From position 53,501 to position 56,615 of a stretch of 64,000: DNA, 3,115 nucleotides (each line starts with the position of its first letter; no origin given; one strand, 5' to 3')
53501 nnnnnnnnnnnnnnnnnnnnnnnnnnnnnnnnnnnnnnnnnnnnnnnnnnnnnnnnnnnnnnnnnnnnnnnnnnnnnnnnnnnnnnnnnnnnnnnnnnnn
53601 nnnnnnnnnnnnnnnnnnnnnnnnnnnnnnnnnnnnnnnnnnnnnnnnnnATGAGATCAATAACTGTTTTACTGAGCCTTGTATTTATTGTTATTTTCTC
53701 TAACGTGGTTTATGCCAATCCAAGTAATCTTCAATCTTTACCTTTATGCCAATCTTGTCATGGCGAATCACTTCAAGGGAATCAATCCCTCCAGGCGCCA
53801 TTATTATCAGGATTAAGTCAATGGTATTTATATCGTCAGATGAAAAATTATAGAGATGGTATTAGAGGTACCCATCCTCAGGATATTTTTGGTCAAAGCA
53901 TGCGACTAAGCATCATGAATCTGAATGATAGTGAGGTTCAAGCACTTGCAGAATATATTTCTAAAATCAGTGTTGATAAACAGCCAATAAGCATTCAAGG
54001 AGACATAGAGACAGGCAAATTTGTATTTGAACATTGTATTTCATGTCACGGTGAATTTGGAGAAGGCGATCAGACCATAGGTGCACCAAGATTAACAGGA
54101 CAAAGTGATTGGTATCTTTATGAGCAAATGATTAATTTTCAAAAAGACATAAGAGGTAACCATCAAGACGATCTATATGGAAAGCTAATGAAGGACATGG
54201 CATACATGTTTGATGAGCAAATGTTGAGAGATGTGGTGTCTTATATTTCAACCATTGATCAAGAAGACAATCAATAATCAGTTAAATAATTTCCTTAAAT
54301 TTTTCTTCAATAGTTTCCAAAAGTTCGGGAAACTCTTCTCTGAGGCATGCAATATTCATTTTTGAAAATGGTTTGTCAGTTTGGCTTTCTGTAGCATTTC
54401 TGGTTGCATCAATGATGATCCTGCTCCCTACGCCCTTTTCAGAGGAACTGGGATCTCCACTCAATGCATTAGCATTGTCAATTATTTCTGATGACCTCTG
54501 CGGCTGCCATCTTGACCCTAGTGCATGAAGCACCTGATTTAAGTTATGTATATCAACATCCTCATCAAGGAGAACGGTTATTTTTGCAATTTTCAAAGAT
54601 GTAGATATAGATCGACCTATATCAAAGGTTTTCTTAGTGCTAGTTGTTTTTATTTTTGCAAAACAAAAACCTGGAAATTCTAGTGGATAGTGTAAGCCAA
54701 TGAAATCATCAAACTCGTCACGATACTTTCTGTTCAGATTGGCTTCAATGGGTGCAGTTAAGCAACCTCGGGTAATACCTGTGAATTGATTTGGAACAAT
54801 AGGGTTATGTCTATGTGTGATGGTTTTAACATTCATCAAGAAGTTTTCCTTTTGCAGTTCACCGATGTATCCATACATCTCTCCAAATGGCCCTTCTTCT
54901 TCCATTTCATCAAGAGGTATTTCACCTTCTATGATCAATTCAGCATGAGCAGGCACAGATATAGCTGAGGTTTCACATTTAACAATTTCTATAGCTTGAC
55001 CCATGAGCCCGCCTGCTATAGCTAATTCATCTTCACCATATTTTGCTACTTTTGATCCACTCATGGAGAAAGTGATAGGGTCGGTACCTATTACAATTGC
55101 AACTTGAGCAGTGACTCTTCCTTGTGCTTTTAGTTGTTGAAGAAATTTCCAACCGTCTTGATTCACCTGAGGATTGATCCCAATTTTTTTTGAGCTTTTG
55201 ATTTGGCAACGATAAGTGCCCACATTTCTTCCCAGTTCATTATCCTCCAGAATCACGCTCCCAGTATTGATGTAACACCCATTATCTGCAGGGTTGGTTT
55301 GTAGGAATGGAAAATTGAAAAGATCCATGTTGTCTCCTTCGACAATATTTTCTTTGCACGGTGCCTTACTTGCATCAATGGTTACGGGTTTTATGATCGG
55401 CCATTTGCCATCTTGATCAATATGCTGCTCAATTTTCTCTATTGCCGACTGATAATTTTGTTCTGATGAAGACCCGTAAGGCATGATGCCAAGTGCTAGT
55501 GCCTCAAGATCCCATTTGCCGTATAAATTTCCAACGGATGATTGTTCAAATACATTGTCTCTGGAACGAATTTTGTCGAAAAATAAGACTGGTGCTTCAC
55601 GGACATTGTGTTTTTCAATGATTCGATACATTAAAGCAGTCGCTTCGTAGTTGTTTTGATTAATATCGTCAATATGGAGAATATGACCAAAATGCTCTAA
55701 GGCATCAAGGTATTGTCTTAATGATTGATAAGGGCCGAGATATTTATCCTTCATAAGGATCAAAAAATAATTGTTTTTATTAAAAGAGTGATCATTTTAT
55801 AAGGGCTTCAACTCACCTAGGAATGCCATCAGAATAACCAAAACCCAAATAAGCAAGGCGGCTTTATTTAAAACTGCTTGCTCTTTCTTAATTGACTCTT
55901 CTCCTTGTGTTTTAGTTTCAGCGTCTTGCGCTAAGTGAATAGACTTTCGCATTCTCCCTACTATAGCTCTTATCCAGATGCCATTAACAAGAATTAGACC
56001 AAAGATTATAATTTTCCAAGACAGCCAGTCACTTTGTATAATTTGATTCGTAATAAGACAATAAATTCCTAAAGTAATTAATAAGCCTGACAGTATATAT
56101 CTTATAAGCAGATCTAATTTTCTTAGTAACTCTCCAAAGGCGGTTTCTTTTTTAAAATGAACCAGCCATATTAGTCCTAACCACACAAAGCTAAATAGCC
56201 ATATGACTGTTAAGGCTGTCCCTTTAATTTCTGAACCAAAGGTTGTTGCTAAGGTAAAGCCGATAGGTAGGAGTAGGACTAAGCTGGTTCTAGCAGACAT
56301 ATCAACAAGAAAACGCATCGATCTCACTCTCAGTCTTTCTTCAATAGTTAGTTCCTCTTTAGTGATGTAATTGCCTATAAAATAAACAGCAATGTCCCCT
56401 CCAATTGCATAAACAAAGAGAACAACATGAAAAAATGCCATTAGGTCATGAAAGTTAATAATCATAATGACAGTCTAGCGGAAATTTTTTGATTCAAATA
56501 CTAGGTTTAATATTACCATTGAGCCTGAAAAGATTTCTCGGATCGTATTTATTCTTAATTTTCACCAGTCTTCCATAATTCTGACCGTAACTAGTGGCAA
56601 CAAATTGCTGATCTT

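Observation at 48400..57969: Two Tat-exported BBE/VAO-type flavoproteins near a periplasmic diheme cytochrome c: a possible flavocytochrome-style periplasmic dehydrogenase system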

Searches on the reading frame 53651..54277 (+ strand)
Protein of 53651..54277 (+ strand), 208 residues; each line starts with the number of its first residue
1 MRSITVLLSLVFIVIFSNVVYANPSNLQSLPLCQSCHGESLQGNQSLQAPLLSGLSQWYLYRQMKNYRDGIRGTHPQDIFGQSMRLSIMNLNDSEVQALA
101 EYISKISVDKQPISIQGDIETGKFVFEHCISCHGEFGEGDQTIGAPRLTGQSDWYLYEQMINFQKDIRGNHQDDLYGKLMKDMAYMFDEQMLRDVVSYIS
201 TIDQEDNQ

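Call 4: search_protein_families(library=pfam, proteins=[window:53651-54277:+])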
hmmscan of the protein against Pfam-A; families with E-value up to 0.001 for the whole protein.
window:53651-54277:+ (208 aa): 2 families
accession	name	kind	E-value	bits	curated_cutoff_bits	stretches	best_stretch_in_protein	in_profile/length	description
PF00034.26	Cytochrom_C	-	6.6e-20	72.7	21.3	2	120-202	2-89/90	Cytochrome c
PF13442.11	Cytochrome_CBB3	-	1.5e-09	38.4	27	1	127-199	12-68/68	Cytochrome C oxidase, cbb3-type, subunit III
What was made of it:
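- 53651..54277 (+): c4-type diheme cytochrome c with Sec signal (208 aa). Pfam Cytochrom_C E 6.6e-20 (call 4).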

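Call 5: search_protein_families(library=ncbifam, proteins=[window:53651-54277:+])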
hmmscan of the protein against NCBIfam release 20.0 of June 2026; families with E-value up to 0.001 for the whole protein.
window:53651-54277:+ (208 aa): 4 families
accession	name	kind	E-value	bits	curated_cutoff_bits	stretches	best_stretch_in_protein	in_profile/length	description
TIGR00782.1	ccoP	equivalog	2.1e-14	53.5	179.95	1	33-202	118-281/285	cytochrome-c oxidase, cbb3-type subunit III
NF050122.1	bc1_QcrC_actin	exception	1.6e-09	37.5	200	1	33-162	52-183/253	cytochrome bc1 complex diheme cytochrome c subunit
NF049874.1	PdsA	exception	2.2e-09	37.4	330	1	18-172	13-173/198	periplasmic diheme shuttle PdsA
NF045773.1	cytochro_C550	exception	2e-06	27.8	125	0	31-66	58-90/118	cytochrome c550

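Call 28: find_homologous_proteins(query=window:53651-54277:+)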
Query window:53651-54277:+ (208 aa): 53 proteins with E <= 0.001 among 194 candidates.
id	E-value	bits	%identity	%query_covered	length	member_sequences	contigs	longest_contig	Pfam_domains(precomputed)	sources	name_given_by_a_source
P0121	7.0e-131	452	95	100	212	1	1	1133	PF13442.12,PF00034.27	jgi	-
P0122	6.4e-130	449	95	100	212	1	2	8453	PF13442.12,PF00034.27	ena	-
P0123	1.3e-127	441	92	100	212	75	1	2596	PF13442.12,PF00034.27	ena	-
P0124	8.7e-124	429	90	100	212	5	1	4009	PF13442.12,PF00034.27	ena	-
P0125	7.6e-121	419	87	100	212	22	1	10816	PF13442.12,PF00034.27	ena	-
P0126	8.9e-121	419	88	100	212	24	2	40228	PF13442.12,PF00034.27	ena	-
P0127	6.0e-120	416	88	100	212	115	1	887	PF13442.12,PF00034.27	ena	-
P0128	9.8e-112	389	81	100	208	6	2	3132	PF13442.12,PF00034.27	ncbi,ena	-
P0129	2.1e-84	300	63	94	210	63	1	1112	PF13442.12,PF00034.27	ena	-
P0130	2.1e-84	300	62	100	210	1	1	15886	PF13442.12,PF00034.27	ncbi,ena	-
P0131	5.4e-84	299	62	96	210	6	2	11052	PF13442.12,PF00034.27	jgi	jgi:cytochrome c oxidase subunit 2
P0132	5.9e-84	299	62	100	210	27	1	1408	PF13442.12,PF00034.27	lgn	-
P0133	8.0e-84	298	61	100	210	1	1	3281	PF13442.12,PF00034.27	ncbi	-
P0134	8.1e-84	298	61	99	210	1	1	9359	PF13442.12,PF00034.27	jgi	-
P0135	8.5e-84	298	61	98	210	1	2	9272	PF13442.12,PF00034.27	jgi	-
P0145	7.2e-83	295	61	100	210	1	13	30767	PF13442.12,PF00034.27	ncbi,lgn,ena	-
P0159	1.0e-70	255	54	98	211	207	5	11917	PF13442.12,PF00034.27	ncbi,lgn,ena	-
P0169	6.4e-37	145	43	81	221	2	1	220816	PF13442.12,PF00034.27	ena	-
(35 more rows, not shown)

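Call 29: find_encoding_contigs(protein=P0145, flank=8000, max_places=3)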
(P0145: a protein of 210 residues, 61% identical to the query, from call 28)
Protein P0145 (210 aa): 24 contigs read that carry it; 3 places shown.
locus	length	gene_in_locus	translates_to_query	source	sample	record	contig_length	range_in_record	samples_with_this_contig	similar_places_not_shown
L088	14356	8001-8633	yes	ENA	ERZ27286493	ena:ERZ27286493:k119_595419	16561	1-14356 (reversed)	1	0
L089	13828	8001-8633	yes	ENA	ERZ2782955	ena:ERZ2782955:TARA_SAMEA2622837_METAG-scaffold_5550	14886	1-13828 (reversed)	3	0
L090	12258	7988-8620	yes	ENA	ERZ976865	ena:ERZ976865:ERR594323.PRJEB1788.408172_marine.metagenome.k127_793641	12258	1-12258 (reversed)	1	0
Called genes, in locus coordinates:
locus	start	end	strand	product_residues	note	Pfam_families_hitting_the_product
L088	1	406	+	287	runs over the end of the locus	PF02219:MTHFR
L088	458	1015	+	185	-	PF02627:CMD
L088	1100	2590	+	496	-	PF01565:FAD_binding_4, PF08031:BBE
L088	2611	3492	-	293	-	PF08894:DUF1838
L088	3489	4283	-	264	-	PF08894:DUF1838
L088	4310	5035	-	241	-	PF01073:3Beta_HSD, PF01370:Epimerase, PF02254:TrkA_N (faint), PF04321:RmlD_sub_bind (faint), PF05368:NmrA (weak), PF08659:KR, PF16363:GDP_Man_Dehyd (weak), PF13460:NAD_binding_10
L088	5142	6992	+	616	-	PF00753:Lactamase_B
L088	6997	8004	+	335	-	PF03781:FGE-sulfatase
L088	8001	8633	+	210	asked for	PF00034:Cytochrom_C (weak), PF13442:Cytochrome_CBB3 (faint), PF00034:Cytochrom_C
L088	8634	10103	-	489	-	PF20695:UbiD_N (faint), PF01977:UbiD, PF20696:UbiD_C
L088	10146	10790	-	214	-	-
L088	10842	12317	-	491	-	PF01565:FAD_binding_4, PF08031:BBE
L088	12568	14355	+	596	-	?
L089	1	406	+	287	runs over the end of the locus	PF02219:MTHFR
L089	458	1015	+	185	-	PF02627:CMD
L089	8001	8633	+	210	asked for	PF00034:Cytochrom_C (weak), PF13442:Cytochrome_CBB3 (faint), PF00034:Cytochrom_C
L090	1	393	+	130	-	?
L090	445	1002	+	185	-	PF02627:CMD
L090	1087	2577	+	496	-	PF01565:FAD_binding_4, PF08031:BBE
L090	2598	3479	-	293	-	PF08894:DUF1838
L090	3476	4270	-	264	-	PF08894:DUF1838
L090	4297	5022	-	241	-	PF01073:3Beta_HSD, PF01370:Epimerase, PF02254:TrkA_N (faint), PF04321:RmlD_sub_bind (faint), PF05368:NmrA (weak), PF08659:KR, PF16363:GDP_Man_Dehyd (weak), PF13460:NAD_binding_10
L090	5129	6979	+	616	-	PF00753:Lactamase_B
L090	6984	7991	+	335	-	PF03781:FGE-sulfatase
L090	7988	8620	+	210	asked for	PF00034:Cytochrom_C (weak), PF13442:Cytochrome_CBB3 (faint), PF00034:Cytochrom_C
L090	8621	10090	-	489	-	PF20695:UbiD_N (faint), PF01977:UbiD, PF20696:UbiD_C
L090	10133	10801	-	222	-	-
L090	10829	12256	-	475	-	?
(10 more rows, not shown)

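Call 30: find_encoding_contigs(protein=P0169, flank=8000, max_places=2)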
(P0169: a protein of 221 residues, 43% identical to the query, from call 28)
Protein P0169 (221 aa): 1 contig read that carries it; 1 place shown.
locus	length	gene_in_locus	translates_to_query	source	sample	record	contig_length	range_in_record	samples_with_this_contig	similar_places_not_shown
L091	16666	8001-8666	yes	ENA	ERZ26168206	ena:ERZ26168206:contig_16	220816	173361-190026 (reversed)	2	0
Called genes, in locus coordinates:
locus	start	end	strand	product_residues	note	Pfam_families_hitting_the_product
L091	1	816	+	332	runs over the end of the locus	PF19300:BPD_transp_1_N, PF00528:BPD_transp_1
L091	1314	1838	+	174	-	PF00665:rve, PF13683:rve_3, PF13333:rve_2 (weak)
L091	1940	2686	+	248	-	-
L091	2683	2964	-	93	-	-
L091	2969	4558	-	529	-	PF00916:Sulfate_transp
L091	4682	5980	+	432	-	PF01336:tRNA_anti-codon, PF00152:tRNA-synt_2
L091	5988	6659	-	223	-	PF01066:CDP-OH_P_transf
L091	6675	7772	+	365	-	PF14378:PAP2_3, PF01569:PAP2 (weak)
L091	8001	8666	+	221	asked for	PF00034:Cytochrom_C, PF13442:Cytochrome_CBB3 (faint), PF00034:Cytochrom_C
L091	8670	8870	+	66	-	-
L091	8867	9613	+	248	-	PF00116:COX2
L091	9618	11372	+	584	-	PF00115:COX1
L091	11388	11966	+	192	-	PF00510:COX3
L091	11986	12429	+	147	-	PF03626:COX4_pro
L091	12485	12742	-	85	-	PF00462:Glutaredoxin, PF04908:SH3BGR (weak), PF05768:Glrx-like (weak), PF13417:GST_N_3 (faint)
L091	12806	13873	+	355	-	PF22612:GH113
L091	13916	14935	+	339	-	PF00990:GGDEF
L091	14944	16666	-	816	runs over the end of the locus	PF00133:tRNA-synt_1, PF09334:tRNA-synt_1g, PF13603:tRNA-synt_1_2, PF00133:tRNA-synt_1, PF08264:Anticodon_1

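Call 31: find_encoding_contigs(protein=P0159, flank=8000, max_places=2)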
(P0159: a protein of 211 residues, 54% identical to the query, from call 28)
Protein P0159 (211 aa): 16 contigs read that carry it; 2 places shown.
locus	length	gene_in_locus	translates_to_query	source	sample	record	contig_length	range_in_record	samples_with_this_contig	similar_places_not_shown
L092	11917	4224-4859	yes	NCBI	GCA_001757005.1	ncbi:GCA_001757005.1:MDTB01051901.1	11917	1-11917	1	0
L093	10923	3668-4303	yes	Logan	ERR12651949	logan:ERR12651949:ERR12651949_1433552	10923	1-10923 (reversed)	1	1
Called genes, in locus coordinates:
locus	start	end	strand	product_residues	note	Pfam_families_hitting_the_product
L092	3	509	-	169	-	?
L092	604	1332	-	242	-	PF01073:3Beta_HSD (weak), PF01113:DapB_N (faint), PF01370:Epimerase, PF04321:RmlD_sub_bind (weak), PF05368:NmrA, PF13460:NAD_binding_10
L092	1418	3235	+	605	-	PF00753:Lactamase_B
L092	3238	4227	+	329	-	PF03781:FGE-sulfatase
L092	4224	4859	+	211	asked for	PF13442:Cytochrome_CBB3 (faint), PF00034:Cytochrom_C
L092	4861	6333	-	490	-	PF01977:UbiD, PF20696:UbiD_C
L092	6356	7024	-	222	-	-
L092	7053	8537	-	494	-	PF01565:FAD_binding_4, PF08031:BBE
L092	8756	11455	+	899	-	PF07715:Plug, PF00593:TonB_dep_Rec_b-barrel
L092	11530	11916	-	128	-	?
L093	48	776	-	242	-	PF01073:3Beta_HSD (weak), PF01113:DapB_N (faint), PF01370:Epimerase, PF04321:RmlD_sub_bind (faint), PF05368:NmrA, PF13460:NAD_binding_10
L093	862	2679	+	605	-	PF00753:Lactamase_B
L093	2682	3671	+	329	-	PF03781:FGE-sulfatase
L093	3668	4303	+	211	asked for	PF13442:Cytochrome_CBB3 (faint), PF00034:Cytochrom_C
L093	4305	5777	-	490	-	PF01977:UbiD, PF20696:UbiD_C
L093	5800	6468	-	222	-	-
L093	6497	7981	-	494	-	PF01565:FAD_binding_4, PF08031:BBE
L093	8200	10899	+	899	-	PF07715:Plug, PF00593:TonB_dep_Rec_b-barrel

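Call 39: search_solved_structures(query=window:53651-54277:+, max_evalue=0.001)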
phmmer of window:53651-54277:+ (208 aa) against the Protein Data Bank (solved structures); distinct sequences matched with E-value up to 0.001: 15.
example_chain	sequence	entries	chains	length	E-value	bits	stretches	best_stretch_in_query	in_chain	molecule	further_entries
6q2u_A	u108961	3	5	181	1.7e-11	47.2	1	31-200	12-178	Cytochrome c4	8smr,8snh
1etp_A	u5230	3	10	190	2e-10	43.7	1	28-104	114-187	CYTOCHROME C4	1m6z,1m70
9l08_A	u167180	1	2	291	9.6e-10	41.5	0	86-135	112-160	Covalently Connected Cytochrome c555 trimer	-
1h1o_A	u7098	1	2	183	7.1e-09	38.6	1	32-201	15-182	CYTOCHROME C-552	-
8uf3_A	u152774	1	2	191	8e-09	38.5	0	27-81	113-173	Cytochrome C4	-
5lo9_A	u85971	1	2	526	2.4e-08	36.9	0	116-168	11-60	Cytochrome C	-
3mk7_C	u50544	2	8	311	2.5e-08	36.9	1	111-205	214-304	Cytochrome c oxidase, cbb3-type, subunit P | Cbb3-type cytochrome c oxidase subunit CcoP1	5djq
8snh_G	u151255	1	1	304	3.5e-08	36.4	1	93-174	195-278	Cbb3-type cytochrome c oxidase subunit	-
8smr_G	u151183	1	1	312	8.8e-08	35.1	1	103-172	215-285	Cbb3-type cytochrome c oxidase subunit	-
6xkx_p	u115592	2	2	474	1.7e-07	34.1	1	32-150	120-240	Cbb3-type cytochrome c oxidase subunit CcoP,Cytochrome c-type cyt cy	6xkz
6xkw_p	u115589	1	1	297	1.3e-06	31.2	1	32-151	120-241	Cbb3-type cytochrome c oxidase subunit CcoP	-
8yts_A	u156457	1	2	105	8.3e-05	25.4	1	116-199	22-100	Cytochrome C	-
2dvh_A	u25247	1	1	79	0.00024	23.8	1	32-106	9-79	CYTOCHROME C-553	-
1dvh_A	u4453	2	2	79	0.00027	23.7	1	32-106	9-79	CYTOCHROME C553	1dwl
1e08_E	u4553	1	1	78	0.0003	23.5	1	32-106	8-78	CYTOCHROME C553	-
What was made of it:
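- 53651..54277 (+): Best solved relative is cytochrome c4 6q2u, E 1.7e-11 (call 39).
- On Cytochrome c4: Best solved matches are c4 (call 39).
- Closest known: Cytochrome c4. Same: Best solved matches (call 39).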

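Call 51: find_related_loci(query=A2, collection=metagenome_contigs, flank=8000)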
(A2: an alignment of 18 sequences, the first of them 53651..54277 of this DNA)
Query A2 (208 aa) in metagenome_contigs; peptide patterns used: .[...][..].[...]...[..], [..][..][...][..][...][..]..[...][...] (x = any residue, [..] = any of these).
600 stretches matched a pattern (row limit reached: there are more); 302 encode a relative of the query (tblastn E <= 1e-3); the best 80 are kept; 80 distinct loci.
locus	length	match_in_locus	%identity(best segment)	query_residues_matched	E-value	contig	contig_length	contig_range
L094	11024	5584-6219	93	1-208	1e-133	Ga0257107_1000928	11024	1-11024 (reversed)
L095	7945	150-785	92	1-208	4e-133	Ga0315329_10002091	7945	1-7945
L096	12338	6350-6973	89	1-208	2e-127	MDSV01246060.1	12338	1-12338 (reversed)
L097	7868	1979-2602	87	1-208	3e-124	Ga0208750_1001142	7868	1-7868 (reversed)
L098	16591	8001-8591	63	6-202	2e-89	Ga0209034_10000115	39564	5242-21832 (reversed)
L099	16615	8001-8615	61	4-207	4e-88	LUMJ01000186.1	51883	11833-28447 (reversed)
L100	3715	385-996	55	2-205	2e-77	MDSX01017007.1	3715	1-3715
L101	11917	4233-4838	54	1-204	2e-76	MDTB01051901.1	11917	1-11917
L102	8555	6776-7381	54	1-204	4e-76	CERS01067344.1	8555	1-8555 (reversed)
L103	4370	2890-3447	51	22-203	2e-64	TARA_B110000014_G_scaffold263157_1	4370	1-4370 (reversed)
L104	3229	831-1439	38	9-202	9e-51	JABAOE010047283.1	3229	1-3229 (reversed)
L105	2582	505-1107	39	6-202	2e-49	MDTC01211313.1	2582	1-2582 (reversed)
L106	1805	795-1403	39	3-204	3e-50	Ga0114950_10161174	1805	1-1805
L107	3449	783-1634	43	33-202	2e-49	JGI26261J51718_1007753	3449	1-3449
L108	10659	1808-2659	43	33-202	2e-49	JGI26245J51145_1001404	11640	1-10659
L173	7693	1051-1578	41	32-202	2e-44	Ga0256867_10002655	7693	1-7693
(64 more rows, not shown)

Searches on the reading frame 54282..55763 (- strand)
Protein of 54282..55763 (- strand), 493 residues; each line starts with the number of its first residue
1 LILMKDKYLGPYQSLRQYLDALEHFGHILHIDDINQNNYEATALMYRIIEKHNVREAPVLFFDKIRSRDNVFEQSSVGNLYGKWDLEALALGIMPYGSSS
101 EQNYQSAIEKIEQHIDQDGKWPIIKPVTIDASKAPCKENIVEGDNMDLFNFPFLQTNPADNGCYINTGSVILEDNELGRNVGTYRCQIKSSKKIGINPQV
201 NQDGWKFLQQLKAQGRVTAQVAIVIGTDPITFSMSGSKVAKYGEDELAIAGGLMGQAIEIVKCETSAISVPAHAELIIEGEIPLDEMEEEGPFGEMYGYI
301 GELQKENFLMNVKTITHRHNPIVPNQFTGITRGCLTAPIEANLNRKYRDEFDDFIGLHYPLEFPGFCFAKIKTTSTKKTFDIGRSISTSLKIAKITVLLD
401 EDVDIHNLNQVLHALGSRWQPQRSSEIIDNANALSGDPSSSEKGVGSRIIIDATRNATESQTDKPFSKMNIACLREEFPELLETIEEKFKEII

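Call 4: search_protein_families(library=pfam, proteins=[window:54282-55763:-])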
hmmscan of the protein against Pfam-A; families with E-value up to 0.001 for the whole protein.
window:54282-55763:- (493 aa): 3 families
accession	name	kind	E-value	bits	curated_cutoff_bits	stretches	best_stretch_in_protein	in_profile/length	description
PF01977.22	UbiD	-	2.5e-56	190.6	23.3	1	129-329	3-204/206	3-octaprenyl-4-hydroxybenzoate carboxy-lyase Rift-related domain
PF20696.2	UbiD_C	-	1.8e-14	54.3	24.2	1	339-453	8-127/127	3-octaprenyl-4-hydroxybenzoate carboxy-lyase C-terminal domain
PF20695.2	UbiD_N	-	5.3e-05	23.7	24.3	1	19-94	1-66/78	3-octaprenyl-4-hydroxybenzoate carboxy-lyase N-terminal domain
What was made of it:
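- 54282..55763 (-): UbiD-family (prFMN-type) decarboxylase, last gene of the BBE2 operon, convergent with the cytochrome gene. Pfam UbiD E 2.5e-56 (call 4).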

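Call 5: search_protein_families(library=ncbifam, proteins=[window:54282-55763:-])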
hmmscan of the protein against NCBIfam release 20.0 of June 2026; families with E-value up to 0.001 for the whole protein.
window:54282-55763:- (493 aa): 7 families
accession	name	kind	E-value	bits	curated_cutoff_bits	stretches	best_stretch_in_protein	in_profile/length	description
TIGR00148.1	TIGR00148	subfamily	2.3e-71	240.8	244.85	1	15-455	1-437/438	UbiD family decarboxylase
NF041204.1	VdcC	exception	2.6e-66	224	650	1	12-461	1-443/467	non-oxidative hydroxyarylic acid decarboxylases subunit C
TIGR03701.1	mena_SCO4490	equivalog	3.8e-47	161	495.9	1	18-447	2-432/433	menaquinone biosynthesis decarboxylase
NF008175.0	PRK10922.1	equivalog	4.6e-35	121.1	788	1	12-462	6-463/497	4-hydroxy-3-polyprenylbenzoate decarboxylase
TIGR02724.1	phenyl_P_beta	equivalog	1.3e-34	119.4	468.95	2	130-324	101-297/472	phenylphosphate carboxylase subunit beta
NF041219.1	BagN_FevL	exception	1.9e-33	115.7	1000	1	12-324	17-321/502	bagremycin/ferroverdin biosynthesis UbiD family decarboxylase BagN/FevL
TIGR02723.1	phenyl_P_alpha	equivalog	3.5e-29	101.8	564.6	1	16-323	11-301/485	phenylphosphate carboxylase subunit alpha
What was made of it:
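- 54282..55763 (-): NCBIfam TIGR00148 240.8 bits against a 244.85 cutoff; VdcC 224 bits against 650 (call 5).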

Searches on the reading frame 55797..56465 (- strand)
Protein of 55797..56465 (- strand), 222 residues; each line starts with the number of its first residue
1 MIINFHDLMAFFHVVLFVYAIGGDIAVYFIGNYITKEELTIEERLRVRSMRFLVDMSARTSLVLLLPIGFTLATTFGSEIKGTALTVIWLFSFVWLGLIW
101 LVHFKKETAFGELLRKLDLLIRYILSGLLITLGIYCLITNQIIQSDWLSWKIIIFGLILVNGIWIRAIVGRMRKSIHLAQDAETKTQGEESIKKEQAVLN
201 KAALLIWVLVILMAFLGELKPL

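Call 4: search_protein_families(library=pfam, proteins=[window:55797-56465:-])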
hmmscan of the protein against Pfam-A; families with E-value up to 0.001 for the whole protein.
window:55797-56465:- (222 aa): 0 families

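Call 5: search_protein_families(library=ncbifam, proteins=[window:55797-56465:-])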
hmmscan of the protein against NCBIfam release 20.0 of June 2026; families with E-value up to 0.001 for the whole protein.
window:55797-56465:- (222 aa): 0 families
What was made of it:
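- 55797..56465 (-): 222-aa membrane protein with no family match, between BBE2 and UbiD. No Pfam or NCBIfam hit (calls 4, 5).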
